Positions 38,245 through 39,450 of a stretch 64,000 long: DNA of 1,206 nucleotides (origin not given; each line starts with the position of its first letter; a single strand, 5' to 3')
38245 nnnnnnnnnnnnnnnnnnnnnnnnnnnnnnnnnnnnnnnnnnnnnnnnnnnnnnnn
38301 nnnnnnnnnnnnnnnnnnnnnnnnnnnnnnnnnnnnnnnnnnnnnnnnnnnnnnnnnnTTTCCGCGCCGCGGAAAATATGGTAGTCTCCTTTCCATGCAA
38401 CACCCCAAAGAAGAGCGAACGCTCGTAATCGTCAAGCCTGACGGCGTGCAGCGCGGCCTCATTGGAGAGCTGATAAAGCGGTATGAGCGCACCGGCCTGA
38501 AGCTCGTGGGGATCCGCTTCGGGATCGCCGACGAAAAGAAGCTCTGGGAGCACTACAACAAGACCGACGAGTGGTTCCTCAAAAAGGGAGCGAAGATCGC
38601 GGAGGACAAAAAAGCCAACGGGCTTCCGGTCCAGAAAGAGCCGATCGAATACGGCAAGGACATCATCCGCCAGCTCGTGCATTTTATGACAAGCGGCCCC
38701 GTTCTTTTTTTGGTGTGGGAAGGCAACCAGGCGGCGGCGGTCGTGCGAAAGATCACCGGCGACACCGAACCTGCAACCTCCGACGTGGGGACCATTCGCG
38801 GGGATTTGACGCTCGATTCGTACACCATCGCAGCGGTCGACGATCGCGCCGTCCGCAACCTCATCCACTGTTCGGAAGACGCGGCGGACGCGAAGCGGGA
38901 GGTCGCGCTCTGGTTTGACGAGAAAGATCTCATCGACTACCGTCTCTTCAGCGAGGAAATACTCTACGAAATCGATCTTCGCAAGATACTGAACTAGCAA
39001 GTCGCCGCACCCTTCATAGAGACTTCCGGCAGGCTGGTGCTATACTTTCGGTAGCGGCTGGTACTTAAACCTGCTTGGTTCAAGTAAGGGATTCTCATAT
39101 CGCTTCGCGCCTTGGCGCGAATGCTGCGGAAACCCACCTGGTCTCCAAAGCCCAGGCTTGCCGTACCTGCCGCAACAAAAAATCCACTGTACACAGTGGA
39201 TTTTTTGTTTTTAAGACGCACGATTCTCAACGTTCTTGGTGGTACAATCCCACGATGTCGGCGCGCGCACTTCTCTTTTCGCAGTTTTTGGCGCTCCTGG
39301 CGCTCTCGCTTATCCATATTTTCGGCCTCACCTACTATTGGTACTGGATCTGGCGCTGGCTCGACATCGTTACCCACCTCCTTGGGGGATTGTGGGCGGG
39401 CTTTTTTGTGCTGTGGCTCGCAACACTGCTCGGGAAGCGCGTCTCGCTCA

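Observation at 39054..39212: Candidate ~160-nt small RNA with dedicated promoter and terminator between ndk and a membrane-protein gene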

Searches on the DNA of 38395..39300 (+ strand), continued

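Call 29: search_rna_families(sources=[L015, L016, L021, L022, L023, L026, L066], threshold=evalue, max_evalue=5)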
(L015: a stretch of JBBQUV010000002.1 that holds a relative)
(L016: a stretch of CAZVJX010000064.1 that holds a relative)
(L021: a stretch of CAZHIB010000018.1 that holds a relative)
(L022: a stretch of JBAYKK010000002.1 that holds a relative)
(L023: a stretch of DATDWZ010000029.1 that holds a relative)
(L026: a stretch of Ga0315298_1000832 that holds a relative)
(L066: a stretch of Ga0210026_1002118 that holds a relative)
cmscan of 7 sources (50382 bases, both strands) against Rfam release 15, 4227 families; matches with E-value up to 5: 30.
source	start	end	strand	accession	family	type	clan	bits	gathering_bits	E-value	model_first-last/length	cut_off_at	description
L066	854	926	-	RF00005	tRNA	Gene; tRNA;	CL00001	72.7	29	4.3e-14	1-71/71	no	tRNA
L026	289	362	-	RF00005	tRNA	Gene; tRNA;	CL00001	64.6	29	7.6e-12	1-71/71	no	tRNA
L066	6039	6125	+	RF00005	tRNA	Gene; tRNA;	CL00001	53.9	29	6.7e-09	1-71/71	no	tRNA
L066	3386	3543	-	RF00013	6S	Gene;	-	52.9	46.4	8.5e-08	1-187/187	no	6S / SsrS RNA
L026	374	534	-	RF00013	6S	Gene;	-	48.9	46.4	7.5e-07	1-187/187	no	6S / SsrS RNA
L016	3870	4010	+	RF00506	Thr_leader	Cis-reg; leader;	-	35.6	55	0.0052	1-118/118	no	Threonine operon leader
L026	190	321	+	RF02194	HPnc0260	Gene; antisense;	-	35.3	59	3.8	1-156/156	no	Bacterial antisense RNA HPnc0260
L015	6457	6561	+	RF01772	rnk_pseudo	Cis-reg; leader;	-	33.8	55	0.054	1-108/108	no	Pseudomonas rnk leader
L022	855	927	-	RF04134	MIR7504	Gene; miRNA;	-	33.4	83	0.034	1-124/124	no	MIR7504 microRNA precursor family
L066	6074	6125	-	RF04351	Plastid-psbl-rps4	Cis-reg;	-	31.2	68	0.011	1-53/53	no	Plastid-psbl-rps4 3UTR RNA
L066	853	926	+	RF04354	Plastid-ycf2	Cis-reg;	-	29.7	65.7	0.035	1-75/75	no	Plastid-ycf2 5UTR RNA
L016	2214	2355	+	RF00166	PrrB_RsmZ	Gene; sRNA;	CL00106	29.1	44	0.0061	1-133/133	no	PrrB/RsmZ RNA family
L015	6515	6556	+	RF00106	RNAI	Gene; antisense;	-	28.8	47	0.22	1-102/102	no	RNAI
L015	2870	2924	+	RF00693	mir-147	Gene; miRNA;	-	28.4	57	0.051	1-78/78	no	mir-147 microRNA precursor family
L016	3975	4059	-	RF00514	His_leader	Cis-reg; leader;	-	28.3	49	1.3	1-126/126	no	Histidine operon leader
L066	1004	1080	-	RF00005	tRNA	Gene; tRNA;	CL00001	27.9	29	0.095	1-71/71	no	tRNA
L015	2870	2924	-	RF00693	mir-147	Gene; miRNA;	-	27.8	57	0.078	1-78/78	no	mir-147 microRNA precursor family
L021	3526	3625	+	RF01772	rnk_pseudo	Cis-reg; leader;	-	27.8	55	1.1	1-108/108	no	Pseudomonas rnk leader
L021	5355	5457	-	RF02053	STnc430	Gene; sRNA;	-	27.6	47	2.6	1-162/162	no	Enterobacterial sRNA STnc430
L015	6449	6556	+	RF00512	Leu_leader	Cis-reg; leader;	-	27.5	50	0.13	1-148/148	no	Leucine operon leader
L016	3900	4010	+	RF00514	His_leader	Cis-reg; leader;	-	26.5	49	2.9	1-126/126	no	Histidine operon leader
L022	5731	5776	-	RF00517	serC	Cis-reg; leader;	-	26.4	35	0.078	11-48/52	no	serC leader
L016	3959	4034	-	RF02621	BSnc120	Gene; sRNA;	-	26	114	0.092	1-88/88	no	Brucella sRNA 120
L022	854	927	+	RF04157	MIR9486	Gene; miRNA;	-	26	100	0.46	1-119/119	no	MIR9486 microRNA precursor family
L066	6185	6293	-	RF03933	MIR6445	Gene; miRNA;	-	23.3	100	3.1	1-117/117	no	MIR6445 microRNA precursor family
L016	3941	4021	+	RF02621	BSnc120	Gene; sRNA;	-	21.9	114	1.7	1-88/88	no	Brucella sRNA 120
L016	3888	4004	+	RF00195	RsmY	Gene; sRNA;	CL00106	20.9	57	0.56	1-121/121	no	RsmY RNA family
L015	6518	6594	-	RF02609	BSR0602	Gene; sRNA;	-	20.8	191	1.6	93-169/169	5'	Brucella sRNA 0602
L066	6199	6447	+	RF02842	RefA1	Gene; sRNA;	-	20.8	94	2.8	1-222/222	no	Enterococcus sRNA A1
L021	6087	6113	-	RF02914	DUF805b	Cis-reg;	CL00115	17.5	35.6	2.4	2-27/35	no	DUF805b RNA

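Call 37: search_rna_families(sources=[L053, L014, L012, L052, L056, L072, L118, L079, L048, L064, L039, L040, L024, L034, L083, L059, L027, L113, L103, L032], threshold=evalue, max_evalue=10)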
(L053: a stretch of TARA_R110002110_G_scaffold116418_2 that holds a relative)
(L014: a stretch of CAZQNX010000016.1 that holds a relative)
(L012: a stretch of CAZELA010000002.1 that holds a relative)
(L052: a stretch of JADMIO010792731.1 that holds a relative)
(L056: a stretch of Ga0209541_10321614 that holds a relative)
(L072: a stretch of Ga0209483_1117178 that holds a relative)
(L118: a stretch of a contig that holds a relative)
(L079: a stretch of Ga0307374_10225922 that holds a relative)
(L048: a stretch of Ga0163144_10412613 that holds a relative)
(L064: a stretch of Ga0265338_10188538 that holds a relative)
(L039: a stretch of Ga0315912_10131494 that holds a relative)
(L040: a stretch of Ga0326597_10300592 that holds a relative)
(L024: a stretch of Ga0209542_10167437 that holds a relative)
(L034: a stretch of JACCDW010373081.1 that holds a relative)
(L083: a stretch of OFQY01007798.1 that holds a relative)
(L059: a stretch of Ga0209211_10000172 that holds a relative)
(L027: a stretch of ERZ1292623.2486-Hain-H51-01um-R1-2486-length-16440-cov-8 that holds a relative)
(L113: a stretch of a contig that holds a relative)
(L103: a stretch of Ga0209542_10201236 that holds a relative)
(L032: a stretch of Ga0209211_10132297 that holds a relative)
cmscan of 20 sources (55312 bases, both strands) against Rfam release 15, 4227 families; matches with E-value up to 10: 5.
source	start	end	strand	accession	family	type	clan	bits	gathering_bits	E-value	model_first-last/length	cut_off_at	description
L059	1436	1537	+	RF01772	rnk_pseudo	Cis-reg; leader;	-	29.6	55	0.49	1-108/108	no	Pseudomonas rnk leader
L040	493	563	-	RF04308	HCV_SL2531-SL2549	Cis-reg;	-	27.5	56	0.11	1-72/72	no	Hepatitis C virus stem-loop SL2531 and SL2549AU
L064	1427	1522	-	RF03451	mir-3188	Gene; miRNA;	-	27.4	93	2.2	1-86/86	no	mir-3188 microRNA precursor family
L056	10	65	+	RF01996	mir-995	Gene; miRNA;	-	24.6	72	1.5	1-88/88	no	mir-995 microRNA precursor family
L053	8357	8454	+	RF01420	snoR113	Gene; snRNA; snoRNA; CD-box;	-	22.2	47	2.6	1-103/103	no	Small nucleolar RNA snoR113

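Call 39: search_with_rna_model(model_id=R1, sources=[L066, L026, L022, L023, L015, L021, L016, L053], max_evalue=10, filters=off, show_alignments=7)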
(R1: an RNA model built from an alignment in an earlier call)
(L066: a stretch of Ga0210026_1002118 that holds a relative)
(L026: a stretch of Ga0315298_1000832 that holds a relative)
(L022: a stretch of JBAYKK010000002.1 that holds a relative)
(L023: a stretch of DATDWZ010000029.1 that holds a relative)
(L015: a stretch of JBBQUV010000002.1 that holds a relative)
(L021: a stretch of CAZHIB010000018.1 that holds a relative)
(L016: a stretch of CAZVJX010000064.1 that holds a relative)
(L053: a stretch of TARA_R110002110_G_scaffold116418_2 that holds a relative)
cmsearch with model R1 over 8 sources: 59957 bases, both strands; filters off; matches with E-value up to 10: 25.
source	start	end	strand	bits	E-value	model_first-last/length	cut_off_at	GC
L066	3405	3522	-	55.9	4.4e-13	1-122/122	no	0.47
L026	398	506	-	45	4.4e-10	1-122/122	no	0.44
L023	3675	3808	+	33.6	5.9e-07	1-122/122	no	0.39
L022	3615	3734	+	31.7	1.9e-06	1-122/122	no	0.42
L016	2390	2527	+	25.2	0.00012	1-122/122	no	0.49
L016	1519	1557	+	15.5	0.055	1-122/122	no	0.64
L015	3752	3786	+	13.4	0.21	1-122/122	no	0.29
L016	1518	1556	-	13.3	0.23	1-122/122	no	0.64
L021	1699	1820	+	13.2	0.23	1-122/122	no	0.33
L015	3751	3785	-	12.5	0.37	1-122/122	no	0.31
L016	700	752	-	11.8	0.58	1-122/122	no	0.62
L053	8084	8151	+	11.1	0.86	32-104/122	no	0.5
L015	3617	3749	+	10.5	1.3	1-122/122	no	0.47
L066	5125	5171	+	9.7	2.2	1-122/122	no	0.49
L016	2524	2563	-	8.9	3.6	1-122/122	no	0.6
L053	6079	6104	+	8.8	3.9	1-122/122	no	0.46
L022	278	391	-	8.5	4.5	1-122/122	no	0.45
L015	1988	2015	-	8.5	4.6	1-122/122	no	0.57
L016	2531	2558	+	8.4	4.9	1-122/122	no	0.64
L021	2619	2677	-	8.1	5.9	1-122/122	no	0.36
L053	8119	8212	-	8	6.5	1-122/122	no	0.5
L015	6530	6553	+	7.6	8.2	50-73/122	no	0.54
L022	370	398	+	7.5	8.5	1-122/122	no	0.55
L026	1956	2021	-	7.5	8.6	1-122/122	no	0.47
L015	1989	2016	+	7.4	9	1-122/122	no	0.57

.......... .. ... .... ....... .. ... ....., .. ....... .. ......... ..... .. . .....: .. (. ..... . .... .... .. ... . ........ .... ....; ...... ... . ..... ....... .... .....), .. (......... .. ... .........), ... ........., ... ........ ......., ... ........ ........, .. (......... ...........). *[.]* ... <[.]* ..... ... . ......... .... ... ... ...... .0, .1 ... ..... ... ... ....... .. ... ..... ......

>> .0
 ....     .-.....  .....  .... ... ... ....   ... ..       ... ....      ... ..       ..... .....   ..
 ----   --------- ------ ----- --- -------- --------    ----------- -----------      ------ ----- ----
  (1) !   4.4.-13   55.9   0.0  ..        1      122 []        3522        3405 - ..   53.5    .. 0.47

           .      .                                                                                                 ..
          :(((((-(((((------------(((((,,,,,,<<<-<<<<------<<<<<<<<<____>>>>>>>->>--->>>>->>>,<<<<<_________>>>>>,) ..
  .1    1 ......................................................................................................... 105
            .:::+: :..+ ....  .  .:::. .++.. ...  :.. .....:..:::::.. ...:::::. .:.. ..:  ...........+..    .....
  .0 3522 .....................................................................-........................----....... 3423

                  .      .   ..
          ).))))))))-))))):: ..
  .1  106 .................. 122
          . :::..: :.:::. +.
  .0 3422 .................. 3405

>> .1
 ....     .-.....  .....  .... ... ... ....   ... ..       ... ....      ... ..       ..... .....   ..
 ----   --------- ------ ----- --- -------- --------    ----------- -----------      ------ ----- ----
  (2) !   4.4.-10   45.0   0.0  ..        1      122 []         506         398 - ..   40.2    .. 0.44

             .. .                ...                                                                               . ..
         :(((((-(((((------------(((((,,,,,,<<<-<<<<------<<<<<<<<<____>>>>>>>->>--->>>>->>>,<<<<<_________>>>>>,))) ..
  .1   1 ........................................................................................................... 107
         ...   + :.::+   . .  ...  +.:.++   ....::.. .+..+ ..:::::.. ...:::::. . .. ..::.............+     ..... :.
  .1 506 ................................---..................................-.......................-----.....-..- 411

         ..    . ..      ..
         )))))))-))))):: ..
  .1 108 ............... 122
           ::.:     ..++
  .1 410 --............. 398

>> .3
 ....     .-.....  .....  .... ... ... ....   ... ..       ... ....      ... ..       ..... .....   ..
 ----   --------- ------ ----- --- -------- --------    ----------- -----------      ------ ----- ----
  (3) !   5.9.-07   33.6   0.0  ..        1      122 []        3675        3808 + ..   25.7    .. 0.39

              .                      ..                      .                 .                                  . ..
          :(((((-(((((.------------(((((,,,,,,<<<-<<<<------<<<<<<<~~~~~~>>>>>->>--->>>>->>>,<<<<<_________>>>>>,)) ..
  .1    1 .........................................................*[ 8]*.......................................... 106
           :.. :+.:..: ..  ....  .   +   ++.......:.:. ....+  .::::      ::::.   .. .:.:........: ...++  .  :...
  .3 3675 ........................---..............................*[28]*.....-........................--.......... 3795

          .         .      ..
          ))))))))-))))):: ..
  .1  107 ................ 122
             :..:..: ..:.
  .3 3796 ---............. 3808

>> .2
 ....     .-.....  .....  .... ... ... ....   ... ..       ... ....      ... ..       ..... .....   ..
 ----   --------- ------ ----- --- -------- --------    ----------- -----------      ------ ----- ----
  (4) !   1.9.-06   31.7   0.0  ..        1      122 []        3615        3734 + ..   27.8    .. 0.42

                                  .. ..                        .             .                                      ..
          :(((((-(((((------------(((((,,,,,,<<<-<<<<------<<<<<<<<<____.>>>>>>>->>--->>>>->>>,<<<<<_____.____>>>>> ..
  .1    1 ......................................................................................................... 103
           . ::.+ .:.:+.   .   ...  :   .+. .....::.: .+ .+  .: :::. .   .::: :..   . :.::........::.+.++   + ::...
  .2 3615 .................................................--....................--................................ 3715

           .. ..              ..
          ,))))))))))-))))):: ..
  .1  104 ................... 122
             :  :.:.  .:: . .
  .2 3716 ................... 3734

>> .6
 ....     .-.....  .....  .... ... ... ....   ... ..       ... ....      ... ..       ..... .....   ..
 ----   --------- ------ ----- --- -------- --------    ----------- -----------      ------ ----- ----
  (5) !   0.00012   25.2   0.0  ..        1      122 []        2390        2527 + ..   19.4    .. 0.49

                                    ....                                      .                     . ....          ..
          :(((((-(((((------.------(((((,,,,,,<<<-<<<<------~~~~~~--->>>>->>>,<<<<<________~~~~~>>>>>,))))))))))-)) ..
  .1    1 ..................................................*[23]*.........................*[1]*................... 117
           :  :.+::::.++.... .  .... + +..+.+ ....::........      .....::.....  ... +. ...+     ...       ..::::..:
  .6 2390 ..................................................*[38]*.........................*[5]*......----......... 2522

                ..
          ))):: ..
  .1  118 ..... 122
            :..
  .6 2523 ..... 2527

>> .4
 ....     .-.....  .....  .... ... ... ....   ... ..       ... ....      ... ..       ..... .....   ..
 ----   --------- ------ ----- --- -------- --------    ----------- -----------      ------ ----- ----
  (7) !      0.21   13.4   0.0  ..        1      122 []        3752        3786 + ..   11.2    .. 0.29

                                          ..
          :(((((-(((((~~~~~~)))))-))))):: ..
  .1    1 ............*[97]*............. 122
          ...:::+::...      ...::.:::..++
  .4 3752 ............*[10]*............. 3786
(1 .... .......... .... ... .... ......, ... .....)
